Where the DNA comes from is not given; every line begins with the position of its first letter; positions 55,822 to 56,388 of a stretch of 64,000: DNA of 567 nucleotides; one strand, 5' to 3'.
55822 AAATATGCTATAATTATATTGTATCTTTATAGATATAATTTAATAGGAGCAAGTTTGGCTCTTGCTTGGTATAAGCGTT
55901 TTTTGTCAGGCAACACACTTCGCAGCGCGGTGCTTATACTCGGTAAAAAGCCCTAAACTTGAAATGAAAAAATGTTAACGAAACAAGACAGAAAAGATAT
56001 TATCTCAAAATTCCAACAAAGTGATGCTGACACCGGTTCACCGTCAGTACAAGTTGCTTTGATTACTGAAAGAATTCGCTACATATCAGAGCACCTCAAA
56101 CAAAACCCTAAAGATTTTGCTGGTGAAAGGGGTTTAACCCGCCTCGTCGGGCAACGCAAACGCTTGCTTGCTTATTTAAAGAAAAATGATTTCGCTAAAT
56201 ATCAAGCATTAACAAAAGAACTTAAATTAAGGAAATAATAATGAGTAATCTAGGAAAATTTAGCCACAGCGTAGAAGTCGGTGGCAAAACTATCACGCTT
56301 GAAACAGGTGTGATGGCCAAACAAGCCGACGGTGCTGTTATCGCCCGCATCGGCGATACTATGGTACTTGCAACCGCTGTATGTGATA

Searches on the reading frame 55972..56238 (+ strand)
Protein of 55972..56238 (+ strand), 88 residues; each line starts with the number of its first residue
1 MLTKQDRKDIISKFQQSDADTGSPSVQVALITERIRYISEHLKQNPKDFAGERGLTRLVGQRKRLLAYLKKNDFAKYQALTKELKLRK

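Call 68: search_protein_families(library=pfam, proteins=[window:55972-56238:+], max_evalue=0.01)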
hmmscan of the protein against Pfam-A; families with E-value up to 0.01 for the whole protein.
window:55972-56238:+ (88 aa): 1 family
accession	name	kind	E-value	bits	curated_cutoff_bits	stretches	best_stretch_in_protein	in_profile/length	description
PF00312.27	Ribosomal_S15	-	2.7e-32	111.2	31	1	8-87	2-81/81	Ribosomal protein S15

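Call 74: find_encoding_contigs(protein=window:55972-56238:+, flank=6000, max_places=8)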
Protein window:55972-56238:+ (88 aa): 23 contigs read that carry it; 8 places shown.
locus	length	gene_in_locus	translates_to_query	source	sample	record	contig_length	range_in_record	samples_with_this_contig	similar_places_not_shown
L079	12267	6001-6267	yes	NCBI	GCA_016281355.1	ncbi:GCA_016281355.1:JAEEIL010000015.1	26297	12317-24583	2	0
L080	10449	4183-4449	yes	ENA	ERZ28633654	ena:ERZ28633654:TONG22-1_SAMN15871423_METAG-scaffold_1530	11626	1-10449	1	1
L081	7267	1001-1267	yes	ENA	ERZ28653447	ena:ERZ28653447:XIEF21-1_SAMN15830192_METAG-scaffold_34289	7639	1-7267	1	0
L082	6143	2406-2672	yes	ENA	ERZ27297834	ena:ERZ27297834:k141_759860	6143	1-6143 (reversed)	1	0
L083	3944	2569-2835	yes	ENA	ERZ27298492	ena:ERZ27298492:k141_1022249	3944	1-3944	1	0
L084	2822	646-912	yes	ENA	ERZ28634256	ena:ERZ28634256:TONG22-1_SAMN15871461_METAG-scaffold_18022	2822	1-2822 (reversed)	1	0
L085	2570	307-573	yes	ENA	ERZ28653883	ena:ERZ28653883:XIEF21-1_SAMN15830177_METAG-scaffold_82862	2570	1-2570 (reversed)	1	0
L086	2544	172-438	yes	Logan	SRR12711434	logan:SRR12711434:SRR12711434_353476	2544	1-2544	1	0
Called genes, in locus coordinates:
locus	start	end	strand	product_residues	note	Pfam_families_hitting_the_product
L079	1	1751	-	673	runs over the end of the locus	PF00270:DEAD (weak), PF04851:ResIII, PF17757:UvrB_inter, PF27431:UvrB_3rd, PF00271:Helicase_C, PF12344:UvrB, PF02151:UVR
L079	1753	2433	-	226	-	PF01914:MarC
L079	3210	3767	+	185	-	PF07963:N_methyl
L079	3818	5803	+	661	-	PF00884:Sulfatase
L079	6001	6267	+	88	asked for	PF00312:Ribosomal_S15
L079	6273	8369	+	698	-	PF01138:RNase_PH, PF03725:RNase_PH_C, PF03726:PNPase (weak), PF01138:RNase_PH, PF00013:KH_1, PF00575:S1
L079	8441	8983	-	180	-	PF07963:N_methyl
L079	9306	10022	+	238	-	PF03099:BPL_LplA_LipB, PF02237:BPL_C (weak)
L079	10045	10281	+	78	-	PF04277:OAD_gamma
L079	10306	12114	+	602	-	PF00682:HMGL-like, PF25917:BSH_RND (faint), PF02436:PYC_OADA, PF00364:Biotin_lipoyl, PF25997:BSH_YhbJ (weak)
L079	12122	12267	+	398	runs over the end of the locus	PF03977:OAD_beta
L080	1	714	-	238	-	?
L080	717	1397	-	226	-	PF01914:MarC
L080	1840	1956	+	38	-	-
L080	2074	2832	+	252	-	-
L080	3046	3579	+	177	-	PF07963:N_methyl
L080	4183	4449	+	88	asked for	PF00312:Ribosomal_S15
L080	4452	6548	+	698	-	PF01138:RNase_PH, PF03725:RNase_PH_C, PF03726:PNPase (weak), PF01138:RNase_PH, PF00013:KH_1, PF22675:KH-I_KHDC4-BBP (faint), PF00575:S1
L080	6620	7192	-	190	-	PF07963:N_methyl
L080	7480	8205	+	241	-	PF03099:BPL_LplA_LipB, PF02237:BPL_C (weak)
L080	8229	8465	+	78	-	PF04277:OAD_gamma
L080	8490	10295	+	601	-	PF00682:HMGL-like, PF02436:PYC_OADA, PF00364:Biotin_lipoyl, PF25997:BSH_YhbJ (weak)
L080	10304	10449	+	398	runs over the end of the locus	PF03977:OAD_beta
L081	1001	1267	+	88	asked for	PF00312:Ribosomal_S15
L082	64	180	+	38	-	-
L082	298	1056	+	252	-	-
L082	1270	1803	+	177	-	PF07963:N_methyl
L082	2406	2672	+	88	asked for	PF00312:Ribosomal_S15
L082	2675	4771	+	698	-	PF01138:RNase_PH, PF03725:RNase_PH_C, PF03726:PNPase (weak), PF01138:RNase_PH, PF00013:KH_1, PF22675:KH-I_KHDC4-BBP (faint), PF00575:S1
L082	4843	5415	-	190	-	PF07963:N_methyl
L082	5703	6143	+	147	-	?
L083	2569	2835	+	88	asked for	PF00312:Ribosomal_S15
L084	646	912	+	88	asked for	PF00312:Ribosomal_S15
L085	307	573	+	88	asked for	PF00312:Ribosomal_S15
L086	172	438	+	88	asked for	PF00312:Ribosomal_S15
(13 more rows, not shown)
